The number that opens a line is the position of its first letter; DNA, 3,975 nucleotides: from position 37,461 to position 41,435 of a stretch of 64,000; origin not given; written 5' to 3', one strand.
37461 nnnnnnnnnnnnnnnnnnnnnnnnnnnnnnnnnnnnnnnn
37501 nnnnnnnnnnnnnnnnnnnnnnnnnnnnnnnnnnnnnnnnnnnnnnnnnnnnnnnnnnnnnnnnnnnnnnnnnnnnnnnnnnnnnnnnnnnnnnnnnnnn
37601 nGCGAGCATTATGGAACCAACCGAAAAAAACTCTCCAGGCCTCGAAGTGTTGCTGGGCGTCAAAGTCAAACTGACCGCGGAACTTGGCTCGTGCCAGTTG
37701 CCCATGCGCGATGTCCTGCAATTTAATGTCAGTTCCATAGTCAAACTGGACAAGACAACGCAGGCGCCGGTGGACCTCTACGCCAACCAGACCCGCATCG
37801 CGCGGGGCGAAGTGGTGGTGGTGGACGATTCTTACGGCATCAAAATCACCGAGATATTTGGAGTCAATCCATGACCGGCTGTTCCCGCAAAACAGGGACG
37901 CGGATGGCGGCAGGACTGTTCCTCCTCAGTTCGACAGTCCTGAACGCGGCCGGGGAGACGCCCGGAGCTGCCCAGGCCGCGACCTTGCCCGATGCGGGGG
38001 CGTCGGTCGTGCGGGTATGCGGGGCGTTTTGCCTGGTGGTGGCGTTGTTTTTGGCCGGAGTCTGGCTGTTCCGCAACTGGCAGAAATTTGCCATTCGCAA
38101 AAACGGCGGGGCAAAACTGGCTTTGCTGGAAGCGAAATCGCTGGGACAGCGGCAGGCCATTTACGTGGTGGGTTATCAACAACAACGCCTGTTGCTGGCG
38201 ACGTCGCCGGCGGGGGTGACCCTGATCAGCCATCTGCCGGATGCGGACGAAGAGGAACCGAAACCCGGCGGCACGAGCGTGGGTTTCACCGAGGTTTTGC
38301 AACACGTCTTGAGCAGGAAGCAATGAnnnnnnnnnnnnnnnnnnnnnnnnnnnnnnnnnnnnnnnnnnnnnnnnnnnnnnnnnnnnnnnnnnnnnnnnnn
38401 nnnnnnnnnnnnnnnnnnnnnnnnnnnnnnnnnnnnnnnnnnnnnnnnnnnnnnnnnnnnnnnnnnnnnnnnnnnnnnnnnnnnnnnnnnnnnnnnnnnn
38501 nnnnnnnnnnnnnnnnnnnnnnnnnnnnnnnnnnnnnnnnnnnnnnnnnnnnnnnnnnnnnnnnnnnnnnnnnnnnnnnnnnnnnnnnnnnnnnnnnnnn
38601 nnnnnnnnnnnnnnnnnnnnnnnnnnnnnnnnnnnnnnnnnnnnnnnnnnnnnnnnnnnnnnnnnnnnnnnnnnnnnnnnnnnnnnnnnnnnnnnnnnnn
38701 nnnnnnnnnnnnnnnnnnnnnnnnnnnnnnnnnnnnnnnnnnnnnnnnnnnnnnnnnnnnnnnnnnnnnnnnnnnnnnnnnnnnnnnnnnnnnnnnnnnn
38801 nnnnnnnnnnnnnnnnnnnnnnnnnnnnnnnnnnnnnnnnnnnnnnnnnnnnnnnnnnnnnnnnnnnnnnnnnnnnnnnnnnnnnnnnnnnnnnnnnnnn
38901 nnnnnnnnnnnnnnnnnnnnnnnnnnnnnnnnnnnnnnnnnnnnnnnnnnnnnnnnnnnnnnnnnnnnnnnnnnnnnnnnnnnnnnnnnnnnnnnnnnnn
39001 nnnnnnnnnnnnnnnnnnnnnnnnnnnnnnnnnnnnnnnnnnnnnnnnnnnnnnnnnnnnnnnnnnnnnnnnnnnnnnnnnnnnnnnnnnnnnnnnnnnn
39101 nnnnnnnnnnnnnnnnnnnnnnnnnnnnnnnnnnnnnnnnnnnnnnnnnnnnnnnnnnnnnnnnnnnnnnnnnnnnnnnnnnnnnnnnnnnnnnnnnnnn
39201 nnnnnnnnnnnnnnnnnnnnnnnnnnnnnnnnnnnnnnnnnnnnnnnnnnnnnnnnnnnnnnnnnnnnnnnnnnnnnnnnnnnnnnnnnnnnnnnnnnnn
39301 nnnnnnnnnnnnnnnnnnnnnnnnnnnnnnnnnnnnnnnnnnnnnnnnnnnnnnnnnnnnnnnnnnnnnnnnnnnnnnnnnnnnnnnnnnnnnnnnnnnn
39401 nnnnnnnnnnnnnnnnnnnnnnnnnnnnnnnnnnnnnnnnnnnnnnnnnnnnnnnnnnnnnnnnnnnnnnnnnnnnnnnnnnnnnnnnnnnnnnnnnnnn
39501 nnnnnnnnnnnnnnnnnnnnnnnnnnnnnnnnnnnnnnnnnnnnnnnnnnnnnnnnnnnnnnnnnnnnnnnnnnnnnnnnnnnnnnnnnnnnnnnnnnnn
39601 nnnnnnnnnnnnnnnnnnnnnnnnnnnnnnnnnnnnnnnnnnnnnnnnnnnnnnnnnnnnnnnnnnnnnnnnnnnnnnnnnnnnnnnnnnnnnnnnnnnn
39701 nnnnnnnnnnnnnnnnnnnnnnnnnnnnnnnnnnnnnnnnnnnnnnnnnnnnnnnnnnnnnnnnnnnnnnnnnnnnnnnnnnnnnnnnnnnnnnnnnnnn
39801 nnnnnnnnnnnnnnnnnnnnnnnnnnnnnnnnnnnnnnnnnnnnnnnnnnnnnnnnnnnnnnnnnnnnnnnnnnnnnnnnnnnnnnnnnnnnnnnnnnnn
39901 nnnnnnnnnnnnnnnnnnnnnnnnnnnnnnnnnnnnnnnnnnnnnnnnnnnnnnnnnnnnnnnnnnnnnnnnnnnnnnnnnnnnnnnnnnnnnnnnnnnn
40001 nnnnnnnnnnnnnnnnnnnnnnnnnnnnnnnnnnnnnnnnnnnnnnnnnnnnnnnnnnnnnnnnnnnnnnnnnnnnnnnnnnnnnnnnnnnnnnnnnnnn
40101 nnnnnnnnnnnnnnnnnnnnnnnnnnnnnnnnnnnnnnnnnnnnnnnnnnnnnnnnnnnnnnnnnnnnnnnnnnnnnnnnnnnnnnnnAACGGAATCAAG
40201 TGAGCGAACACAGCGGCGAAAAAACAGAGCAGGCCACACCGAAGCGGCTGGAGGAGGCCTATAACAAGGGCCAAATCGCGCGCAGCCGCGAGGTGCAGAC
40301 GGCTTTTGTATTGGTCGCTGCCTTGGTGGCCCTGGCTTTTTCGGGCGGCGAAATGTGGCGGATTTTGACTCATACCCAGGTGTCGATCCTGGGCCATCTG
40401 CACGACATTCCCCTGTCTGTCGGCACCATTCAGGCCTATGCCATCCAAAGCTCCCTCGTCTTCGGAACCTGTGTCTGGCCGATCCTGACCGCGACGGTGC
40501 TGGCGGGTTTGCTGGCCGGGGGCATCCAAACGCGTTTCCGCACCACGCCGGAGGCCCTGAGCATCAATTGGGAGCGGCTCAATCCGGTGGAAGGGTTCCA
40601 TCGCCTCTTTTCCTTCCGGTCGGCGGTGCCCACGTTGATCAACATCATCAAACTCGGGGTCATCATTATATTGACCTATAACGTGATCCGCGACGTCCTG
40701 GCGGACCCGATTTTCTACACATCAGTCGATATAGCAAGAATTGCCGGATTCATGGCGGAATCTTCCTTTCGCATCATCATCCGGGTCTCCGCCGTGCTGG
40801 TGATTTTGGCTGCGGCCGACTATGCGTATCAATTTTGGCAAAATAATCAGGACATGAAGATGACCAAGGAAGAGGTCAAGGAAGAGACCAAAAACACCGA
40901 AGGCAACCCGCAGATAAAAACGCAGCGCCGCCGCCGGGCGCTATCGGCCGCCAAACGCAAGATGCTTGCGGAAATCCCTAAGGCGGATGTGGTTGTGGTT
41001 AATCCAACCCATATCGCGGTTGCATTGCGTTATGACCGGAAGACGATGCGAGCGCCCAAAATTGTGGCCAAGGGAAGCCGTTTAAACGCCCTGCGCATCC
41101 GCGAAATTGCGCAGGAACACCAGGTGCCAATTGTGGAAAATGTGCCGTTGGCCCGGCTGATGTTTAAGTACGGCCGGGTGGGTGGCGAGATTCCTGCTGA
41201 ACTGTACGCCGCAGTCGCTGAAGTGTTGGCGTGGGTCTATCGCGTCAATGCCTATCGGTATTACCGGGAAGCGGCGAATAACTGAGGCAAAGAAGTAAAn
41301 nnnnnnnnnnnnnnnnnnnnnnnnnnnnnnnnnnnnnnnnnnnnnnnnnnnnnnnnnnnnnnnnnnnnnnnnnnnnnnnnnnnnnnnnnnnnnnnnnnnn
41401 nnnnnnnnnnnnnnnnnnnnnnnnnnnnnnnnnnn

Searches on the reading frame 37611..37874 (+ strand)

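Call 58: search_protein_families(library=pfam, proteins=[window:37611-37874:+], max_evalue=0.001)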
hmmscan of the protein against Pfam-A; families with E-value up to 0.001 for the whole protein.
window:37611-37874:+ (87 aa): 1 family
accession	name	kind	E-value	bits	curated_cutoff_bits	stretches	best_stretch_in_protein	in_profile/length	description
PF01052.25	FliMN_C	-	1.7e-21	76.3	23.8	1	14-82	3-71/73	Type III flagellar switch regulator (C-ring) FliN C-term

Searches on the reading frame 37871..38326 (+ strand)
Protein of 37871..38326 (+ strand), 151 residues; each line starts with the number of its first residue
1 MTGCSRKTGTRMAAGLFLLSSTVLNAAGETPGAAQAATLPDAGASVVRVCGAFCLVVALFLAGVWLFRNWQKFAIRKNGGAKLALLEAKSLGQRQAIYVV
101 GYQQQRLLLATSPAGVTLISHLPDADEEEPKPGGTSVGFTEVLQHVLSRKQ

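Call 58: search_protein_families(library=pfam, proteins=[window:37871-38326:+], max_evalue=0.001)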
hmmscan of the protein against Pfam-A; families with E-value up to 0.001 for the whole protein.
window:37871-38326:+ (151 aa): 1 family
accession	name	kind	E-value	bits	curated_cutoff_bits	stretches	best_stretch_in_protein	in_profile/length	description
PF04347.18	FliO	-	5.3e-11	42.9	22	1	65-147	1-90/91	Flagellar biosynthesis protein, FliO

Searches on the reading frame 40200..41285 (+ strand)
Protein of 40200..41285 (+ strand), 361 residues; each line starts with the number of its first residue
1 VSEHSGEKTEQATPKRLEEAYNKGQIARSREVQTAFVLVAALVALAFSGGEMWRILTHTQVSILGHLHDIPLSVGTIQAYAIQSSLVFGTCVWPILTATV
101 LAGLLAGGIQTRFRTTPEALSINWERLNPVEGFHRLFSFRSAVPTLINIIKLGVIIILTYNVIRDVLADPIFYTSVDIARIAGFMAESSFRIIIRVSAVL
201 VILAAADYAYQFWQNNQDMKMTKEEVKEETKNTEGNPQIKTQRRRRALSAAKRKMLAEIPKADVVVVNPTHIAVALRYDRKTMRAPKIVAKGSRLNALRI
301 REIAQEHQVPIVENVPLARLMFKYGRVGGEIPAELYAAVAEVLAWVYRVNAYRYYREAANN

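Call 58: search_protein_families(library=pfam, proteins=[window:40200-41285:+], max_evalue=0.001)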
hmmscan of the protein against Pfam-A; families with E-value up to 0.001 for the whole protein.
window:40200-41285:+ (361 aa): 1 family
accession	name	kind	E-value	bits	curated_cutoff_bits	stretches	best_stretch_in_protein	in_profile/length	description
PF01312.24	Bac_export_2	-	4.3e-115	385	24.4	1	6-346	1-335/335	FlhB HrpN YscU SpaS Family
